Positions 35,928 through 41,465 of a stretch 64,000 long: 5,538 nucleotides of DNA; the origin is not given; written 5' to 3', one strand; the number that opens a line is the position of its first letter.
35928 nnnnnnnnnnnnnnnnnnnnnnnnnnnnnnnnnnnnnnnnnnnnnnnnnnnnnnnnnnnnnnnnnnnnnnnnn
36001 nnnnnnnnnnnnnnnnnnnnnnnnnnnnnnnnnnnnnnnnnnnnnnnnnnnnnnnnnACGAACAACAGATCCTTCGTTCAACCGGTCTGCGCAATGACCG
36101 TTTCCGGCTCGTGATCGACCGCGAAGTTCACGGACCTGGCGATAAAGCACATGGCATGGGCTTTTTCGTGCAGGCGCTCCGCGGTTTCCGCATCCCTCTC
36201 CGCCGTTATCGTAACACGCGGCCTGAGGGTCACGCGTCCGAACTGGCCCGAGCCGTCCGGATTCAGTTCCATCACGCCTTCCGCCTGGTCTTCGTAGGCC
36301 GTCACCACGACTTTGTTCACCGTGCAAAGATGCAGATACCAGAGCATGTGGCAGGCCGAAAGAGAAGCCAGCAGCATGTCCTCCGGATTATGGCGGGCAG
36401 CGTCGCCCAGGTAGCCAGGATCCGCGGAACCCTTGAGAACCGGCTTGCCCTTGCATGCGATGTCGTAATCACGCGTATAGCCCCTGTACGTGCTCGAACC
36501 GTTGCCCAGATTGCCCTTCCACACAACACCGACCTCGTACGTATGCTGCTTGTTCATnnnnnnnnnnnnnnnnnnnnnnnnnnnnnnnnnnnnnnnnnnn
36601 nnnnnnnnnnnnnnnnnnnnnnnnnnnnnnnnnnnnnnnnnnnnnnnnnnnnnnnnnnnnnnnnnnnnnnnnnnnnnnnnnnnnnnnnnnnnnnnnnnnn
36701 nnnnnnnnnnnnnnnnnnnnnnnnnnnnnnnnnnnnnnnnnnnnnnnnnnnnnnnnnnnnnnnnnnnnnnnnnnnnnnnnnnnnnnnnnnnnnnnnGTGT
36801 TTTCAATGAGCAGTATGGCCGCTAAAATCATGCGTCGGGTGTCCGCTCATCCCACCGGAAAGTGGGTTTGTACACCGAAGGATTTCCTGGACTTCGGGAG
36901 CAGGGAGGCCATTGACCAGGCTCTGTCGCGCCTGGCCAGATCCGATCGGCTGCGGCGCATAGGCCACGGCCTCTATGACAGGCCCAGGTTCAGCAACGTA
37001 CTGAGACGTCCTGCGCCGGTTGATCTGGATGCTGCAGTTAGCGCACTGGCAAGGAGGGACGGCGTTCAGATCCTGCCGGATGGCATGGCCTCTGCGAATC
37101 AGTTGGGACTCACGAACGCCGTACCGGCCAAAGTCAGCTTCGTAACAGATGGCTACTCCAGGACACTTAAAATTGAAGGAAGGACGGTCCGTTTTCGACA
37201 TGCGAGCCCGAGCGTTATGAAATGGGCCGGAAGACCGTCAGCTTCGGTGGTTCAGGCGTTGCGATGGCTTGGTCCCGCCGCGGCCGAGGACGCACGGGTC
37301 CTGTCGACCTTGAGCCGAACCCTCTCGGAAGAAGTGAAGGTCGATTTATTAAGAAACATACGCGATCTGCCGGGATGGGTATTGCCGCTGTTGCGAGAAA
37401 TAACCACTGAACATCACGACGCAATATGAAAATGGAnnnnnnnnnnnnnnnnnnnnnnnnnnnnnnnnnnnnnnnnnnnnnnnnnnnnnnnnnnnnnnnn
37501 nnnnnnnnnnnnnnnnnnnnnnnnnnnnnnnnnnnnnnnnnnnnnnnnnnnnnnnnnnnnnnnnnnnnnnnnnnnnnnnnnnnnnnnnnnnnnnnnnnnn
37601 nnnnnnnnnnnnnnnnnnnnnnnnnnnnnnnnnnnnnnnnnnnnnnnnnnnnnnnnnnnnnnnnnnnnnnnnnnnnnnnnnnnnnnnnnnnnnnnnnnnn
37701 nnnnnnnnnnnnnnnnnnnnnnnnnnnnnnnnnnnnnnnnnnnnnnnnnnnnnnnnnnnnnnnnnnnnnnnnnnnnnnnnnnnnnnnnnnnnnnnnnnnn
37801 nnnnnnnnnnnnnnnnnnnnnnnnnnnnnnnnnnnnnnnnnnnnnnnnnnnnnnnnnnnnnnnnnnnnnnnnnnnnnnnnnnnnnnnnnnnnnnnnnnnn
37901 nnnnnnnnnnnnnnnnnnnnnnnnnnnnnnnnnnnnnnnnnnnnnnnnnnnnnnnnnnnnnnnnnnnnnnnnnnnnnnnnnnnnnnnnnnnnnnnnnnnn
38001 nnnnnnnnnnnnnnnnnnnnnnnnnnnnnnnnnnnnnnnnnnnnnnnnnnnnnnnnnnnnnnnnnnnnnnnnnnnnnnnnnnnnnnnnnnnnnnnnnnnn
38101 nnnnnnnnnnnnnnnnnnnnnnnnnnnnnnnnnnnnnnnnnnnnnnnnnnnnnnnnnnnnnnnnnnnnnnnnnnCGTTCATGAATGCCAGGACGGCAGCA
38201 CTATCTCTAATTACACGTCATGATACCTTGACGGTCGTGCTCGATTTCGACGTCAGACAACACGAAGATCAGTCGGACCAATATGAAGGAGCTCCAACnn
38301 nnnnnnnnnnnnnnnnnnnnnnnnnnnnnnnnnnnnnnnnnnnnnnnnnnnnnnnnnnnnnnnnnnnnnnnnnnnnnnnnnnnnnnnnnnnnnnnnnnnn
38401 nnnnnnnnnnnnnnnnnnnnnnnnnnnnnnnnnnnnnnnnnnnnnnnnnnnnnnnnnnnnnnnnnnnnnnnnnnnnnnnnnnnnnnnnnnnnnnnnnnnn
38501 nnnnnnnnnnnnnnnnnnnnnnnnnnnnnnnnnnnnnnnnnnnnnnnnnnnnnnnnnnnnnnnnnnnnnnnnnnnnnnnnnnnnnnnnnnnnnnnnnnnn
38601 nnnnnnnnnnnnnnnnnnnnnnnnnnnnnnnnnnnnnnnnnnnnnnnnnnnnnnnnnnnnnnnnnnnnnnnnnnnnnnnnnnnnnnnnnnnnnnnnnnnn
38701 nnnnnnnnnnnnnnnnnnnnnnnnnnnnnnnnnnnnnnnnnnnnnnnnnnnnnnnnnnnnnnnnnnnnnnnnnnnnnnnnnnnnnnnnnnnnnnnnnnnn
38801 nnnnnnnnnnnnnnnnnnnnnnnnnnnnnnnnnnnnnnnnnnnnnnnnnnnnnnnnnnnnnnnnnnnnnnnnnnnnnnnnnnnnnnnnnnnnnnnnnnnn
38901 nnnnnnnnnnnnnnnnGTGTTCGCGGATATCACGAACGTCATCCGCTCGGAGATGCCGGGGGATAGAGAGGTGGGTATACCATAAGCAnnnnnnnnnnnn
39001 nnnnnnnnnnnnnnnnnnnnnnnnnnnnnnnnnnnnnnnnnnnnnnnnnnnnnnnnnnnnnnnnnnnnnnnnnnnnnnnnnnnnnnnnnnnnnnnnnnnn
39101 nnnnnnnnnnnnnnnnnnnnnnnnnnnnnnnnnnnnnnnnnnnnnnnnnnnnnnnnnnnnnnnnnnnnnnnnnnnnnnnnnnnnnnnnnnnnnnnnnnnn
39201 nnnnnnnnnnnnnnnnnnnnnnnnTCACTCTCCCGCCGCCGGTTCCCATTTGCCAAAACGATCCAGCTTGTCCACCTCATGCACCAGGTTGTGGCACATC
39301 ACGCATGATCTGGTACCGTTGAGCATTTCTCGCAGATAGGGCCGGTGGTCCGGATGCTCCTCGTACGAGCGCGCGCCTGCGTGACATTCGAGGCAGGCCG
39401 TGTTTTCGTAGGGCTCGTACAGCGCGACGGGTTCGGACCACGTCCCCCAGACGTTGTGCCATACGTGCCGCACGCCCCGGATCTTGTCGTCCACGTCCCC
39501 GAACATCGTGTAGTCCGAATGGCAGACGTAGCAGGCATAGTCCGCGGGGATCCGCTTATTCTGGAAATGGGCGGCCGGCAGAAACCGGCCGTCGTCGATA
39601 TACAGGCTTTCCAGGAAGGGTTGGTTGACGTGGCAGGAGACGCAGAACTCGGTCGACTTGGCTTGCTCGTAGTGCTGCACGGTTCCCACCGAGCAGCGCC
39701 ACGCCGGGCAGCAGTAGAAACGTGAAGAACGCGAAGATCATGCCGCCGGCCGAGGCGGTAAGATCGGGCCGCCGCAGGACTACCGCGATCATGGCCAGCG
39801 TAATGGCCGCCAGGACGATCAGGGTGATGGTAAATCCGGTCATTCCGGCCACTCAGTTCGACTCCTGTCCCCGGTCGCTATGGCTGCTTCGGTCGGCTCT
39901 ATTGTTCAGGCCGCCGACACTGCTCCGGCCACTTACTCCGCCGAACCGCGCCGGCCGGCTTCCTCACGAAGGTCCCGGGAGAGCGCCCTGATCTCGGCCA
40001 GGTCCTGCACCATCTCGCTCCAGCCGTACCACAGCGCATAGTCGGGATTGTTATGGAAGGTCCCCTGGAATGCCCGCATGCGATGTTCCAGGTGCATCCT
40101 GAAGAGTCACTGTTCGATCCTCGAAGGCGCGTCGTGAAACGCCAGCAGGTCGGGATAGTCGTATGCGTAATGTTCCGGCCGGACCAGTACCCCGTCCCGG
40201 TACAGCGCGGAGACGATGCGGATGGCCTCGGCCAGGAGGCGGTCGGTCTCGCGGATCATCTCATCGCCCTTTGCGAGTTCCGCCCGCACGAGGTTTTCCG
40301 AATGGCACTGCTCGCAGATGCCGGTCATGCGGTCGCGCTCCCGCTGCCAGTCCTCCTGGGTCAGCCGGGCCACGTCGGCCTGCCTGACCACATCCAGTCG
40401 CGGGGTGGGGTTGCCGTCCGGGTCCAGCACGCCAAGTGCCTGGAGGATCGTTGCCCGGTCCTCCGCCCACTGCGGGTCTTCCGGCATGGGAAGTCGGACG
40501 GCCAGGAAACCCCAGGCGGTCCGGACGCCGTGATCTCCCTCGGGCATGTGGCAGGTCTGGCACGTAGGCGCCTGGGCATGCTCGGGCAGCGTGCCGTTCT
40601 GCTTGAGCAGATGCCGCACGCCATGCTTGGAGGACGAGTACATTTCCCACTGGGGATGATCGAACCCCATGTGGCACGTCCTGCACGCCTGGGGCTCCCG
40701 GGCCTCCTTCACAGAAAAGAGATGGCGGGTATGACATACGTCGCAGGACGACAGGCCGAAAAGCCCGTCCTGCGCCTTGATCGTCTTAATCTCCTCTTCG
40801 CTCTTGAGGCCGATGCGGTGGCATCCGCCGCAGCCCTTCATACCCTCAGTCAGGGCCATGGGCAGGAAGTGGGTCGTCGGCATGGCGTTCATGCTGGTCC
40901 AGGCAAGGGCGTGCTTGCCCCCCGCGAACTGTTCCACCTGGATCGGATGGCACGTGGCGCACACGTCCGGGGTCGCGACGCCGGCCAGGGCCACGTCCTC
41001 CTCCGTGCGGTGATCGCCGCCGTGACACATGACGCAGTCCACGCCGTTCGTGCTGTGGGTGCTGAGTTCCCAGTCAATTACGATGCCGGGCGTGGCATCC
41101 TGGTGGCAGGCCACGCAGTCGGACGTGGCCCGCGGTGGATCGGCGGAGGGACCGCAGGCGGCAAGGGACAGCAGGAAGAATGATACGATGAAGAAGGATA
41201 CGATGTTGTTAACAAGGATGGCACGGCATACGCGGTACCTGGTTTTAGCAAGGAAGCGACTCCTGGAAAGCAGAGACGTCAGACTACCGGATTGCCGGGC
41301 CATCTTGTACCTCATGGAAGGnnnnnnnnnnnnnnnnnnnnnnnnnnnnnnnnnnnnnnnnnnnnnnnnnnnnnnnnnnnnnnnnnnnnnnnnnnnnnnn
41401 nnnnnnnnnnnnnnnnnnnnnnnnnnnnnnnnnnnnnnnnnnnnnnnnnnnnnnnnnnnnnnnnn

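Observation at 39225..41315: Octaheme cytochrome c lipoprotein plus NrfH-like partner: HAO/ONR-type respiratory module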

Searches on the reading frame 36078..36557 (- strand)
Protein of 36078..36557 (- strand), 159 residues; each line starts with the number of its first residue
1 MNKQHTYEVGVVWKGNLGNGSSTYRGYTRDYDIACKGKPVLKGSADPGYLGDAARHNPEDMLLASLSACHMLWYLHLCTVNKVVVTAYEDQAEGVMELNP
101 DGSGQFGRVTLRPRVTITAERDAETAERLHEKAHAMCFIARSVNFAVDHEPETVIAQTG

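Call 20: search_protein_families(library=pfam, proteins=[window:36078-36557:-], max_evalue=0.001)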
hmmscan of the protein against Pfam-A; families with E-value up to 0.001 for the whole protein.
window:36078-36557:- (159 aa): 1 family
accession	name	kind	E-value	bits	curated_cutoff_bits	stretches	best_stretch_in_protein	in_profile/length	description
PF02566.24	OsmC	-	7.1e-15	55.7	27.5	1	52-150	2-98/100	OsmC-like protein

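Call 36: find_encoding_contigs(protein=window:36078-36557:-, flank=10000, max_places=3)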
Protein window:36078-36557:- (159 aa): no gene with exactly this product is on record in the collection.

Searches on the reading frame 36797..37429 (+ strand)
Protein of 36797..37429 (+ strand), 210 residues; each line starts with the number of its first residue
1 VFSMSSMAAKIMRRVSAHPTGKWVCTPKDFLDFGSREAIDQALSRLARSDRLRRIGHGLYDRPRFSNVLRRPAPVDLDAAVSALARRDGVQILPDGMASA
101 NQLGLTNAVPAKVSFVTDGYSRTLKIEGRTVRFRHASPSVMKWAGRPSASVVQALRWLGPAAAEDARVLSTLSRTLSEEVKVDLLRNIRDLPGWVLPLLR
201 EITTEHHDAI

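Call 20: search_protein_families(library=pfam, proteins=[window:36797-37429:+], max_evalue=0.001)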
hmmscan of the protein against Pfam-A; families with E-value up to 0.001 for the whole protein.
window:36797-37429:+ (210 aa): 2 families
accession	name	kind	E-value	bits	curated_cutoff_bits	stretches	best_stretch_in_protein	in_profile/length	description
PF19570.5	DUF6088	-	2e-30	106.2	25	1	11-167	2-156/172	Family of unknown function (DUF6088)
PF13338.12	AbiEi_4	-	0.00052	20.5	25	1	41-60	27-46/49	Transcriptional regulator, AbiEi antitoxin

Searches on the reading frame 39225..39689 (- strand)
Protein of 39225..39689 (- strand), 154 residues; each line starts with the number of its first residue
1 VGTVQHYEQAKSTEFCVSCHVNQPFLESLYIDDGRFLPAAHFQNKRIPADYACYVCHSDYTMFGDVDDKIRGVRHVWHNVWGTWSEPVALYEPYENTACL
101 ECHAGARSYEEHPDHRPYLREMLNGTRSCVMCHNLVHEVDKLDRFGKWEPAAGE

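Call 3: search_protein_families(library=pfam, proteins=[window:39225-39689:-], max_evalue=0.1)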
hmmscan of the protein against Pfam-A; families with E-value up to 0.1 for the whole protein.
window:39225-39689:- (154 aa): 7 families
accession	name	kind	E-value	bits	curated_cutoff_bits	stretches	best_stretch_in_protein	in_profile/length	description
PF14522.11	Cytochrome_C7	-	1.6e-08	34.7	24.8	2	96-137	13-52/67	Cytochrome c7 and related cytochrome c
PF03264.19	Cytochrom_NNT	-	1.7e-08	34.8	24.1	1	5-139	28-171/174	NapC/NirT cytochrome c family, N-terminal region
PF14537.11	Cytochrom_c3_2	-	5.4e-07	30.4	25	1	93-135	23-66/79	Cytochrome c3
PF22113.1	Mtrc-MtrF_II-IV_dom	-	1.3e-05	25.2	30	1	6-136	21-166/176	Outer membrane cytochrome MtrC/MtrF-like, domains II/IV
PF09699.15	Paired_CXXCH_1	-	0.001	19.2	20.6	0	92-106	25-39/41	Doubled CXXCH motif (Paired_CXXCH_1)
PF02085.21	Cytochrom_CIII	-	0.027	15.3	22.9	0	97-137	47-86/101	Class III cytochrome C family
PF22678.1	Cytochrom_c_NrfB-like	-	0.049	14.5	27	0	93-144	30-76/89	Cytochrome c-type protein NrfB-like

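Call 4: search_protein_families(library=ncbifam, proteins=[window:39225-39689:-], max_evalue=0.1)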
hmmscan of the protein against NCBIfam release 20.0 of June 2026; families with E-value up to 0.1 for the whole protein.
window:39225-39689:- (154 aa): 11 families
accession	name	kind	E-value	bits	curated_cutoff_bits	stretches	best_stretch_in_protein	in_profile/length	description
TIGR03153.1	cytochr_NrfH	equivalog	6.4e-07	29.5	134.2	1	8-136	23-136/138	cytochrome c nitrite reductase small subunit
TIGR02162.1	torC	equivalog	5.4e-06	25.9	478.2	1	7-89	38-113/387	pentaheme c-type cytochrome TorC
TIGR03508.1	decahem_SO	subfamily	9.7e-05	21.9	192.2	1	51-138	168-253/258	DmsE family decaheme c-type cytochrome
NF011606.0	PRK15032.1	equivalog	0.00012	21.4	455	1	9-79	41-103/390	pentaheme c-type cytochrome TorC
TIGR02161.1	napC_nirT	subfamily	0.00015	21.7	310.6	1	7-84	39-109/185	periplasmic nitrate (or nitrite) reductase c-type cytochrome, NapC/NirT family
NF007906.0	PRK10617.1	equivalog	0.0017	18.3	349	1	6-87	47-121/200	cytochrome c-type protein NapC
NF041028.1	decahem_GSU2203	exception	0.0024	17.1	325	1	4-137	58-185/317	GSU2203 family decaheme c-type cytochrome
TIGR04257.1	nanowire_3heme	domain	0.0025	17.9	40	1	96-134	23-59/75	c(7)-type cytochrome triheme domain-containing protein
TIGR01905.1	paired_CXXCH_1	subfamily_domain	0.0059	16.5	25.2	0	10-21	26-37/41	doubled CXXCH domain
TIGR03146.1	cyt_nit_nrfB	equivalog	0.015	15.6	166.6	0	4-23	125-144/145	cytochrome c nitrite reductase pentaheme subunit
TIGR03507.1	decahem_SO1788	subfamily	0.02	13.3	209.3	0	6-61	262-306/672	OmcA/MtrC family decaheme c-type cytochrome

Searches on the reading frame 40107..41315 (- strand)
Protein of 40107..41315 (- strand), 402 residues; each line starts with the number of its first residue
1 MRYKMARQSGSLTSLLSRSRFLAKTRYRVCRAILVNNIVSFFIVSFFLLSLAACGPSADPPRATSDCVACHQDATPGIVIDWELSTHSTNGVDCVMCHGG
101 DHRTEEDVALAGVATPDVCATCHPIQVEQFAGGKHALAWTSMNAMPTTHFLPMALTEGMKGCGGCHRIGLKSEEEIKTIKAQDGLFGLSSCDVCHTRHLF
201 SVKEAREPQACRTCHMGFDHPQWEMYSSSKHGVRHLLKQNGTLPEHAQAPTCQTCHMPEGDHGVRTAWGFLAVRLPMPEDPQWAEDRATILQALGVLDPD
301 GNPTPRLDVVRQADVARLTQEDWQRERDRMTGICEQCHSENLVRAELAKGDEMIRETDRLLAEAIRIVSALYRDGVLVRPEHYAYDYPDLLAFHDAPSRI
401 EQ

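Call 3: search_protein_families(library=pfam, proteins=[window:40107-41315:-], max_evalue=0.1)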
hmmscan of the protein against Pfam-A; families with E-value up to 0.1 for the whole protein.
window:40107-41315:- (402 aa): 6 families
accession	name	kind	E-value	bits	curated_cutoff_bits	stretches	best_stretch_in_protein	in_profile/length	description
PF13447.11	Multi-haem_cyto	-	3.2e-23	82.8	21.9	2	92-262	3-180/269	Seven times multi-haem cytochrome CxxCH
PF13435.11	Cytochrome_C554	-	1.1e-11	46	20.8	2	118-196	1-84/84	Cytochrome c554 and c-prime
PF14522.11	Cytochrome_C7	-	1.4e-09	38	24.8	2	64-123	13-66/67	Cytochrome c7 and related cytochrome c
PF14537.11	Cytochrom_c3_2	-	5.2e-08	33.7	25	2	87-168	2-66/79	Cytochrome c3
PF09699.15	Paired_CXXCH_1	-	9.2e-05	22.5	20.6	1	91-124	7-37/41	Doubled CXXCH motif (Paired_CXXCH_1)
PF02085.21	Cytochrom_CIII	-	0.0055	17.5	22.9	1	62-123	44-101/101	Class III cytochrome C family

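Call 4: search_protein_families(library=ncbifam, proteins=[window:40107-41315:-], max_evalue=0.1)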
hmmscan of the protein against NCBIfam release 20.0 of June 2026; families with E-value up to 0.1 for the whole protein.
window:40107-41315:- (402 aa): 7 families
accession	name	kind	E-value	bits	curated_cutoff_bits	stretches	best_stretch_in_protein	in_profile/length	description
NF052343.1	hydrazine_HDH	equivalog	5.4e-24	84.4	900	2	65-289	117-335/564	hydrazine dehydrogenase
TIGR03508.1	decahem_SO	subfamily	7.1e-12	45.3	192.2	1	61-142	67-144/258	DmsE family decaheme c-type cytochrome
TIGR03153.1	cytochr_NrfH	equivalog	4.9e-08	33.1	134.2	1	114-220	26-138/138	cytochrome c nitrite reductase small subunit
NF041028.1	decahem_GSU2203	exception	2e-06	27.2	325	1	63-127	100-159/317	GSU2203 family decaheme c-type cytochrome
NF041198.1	UshA_like_PCGU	equivalog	0.00046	18.9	275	1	109-216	401-509/519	UshA-like (seleno)protein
TIGR04257.1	nanowire_3heme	domain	0.0028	17.8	40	1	159-215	23-74/75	c(7)-type cytochrome triheme domain-containing protein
TIGR01904.2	GSu_C4xC__C2xCH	domain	0.022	14.5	27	1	57-104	16-62/73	CxxxxCH/CxxCH domain c-type cytochrome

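Call 35: find_encoding_contigs(protein=P0121, flank=10000, max_places=3)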
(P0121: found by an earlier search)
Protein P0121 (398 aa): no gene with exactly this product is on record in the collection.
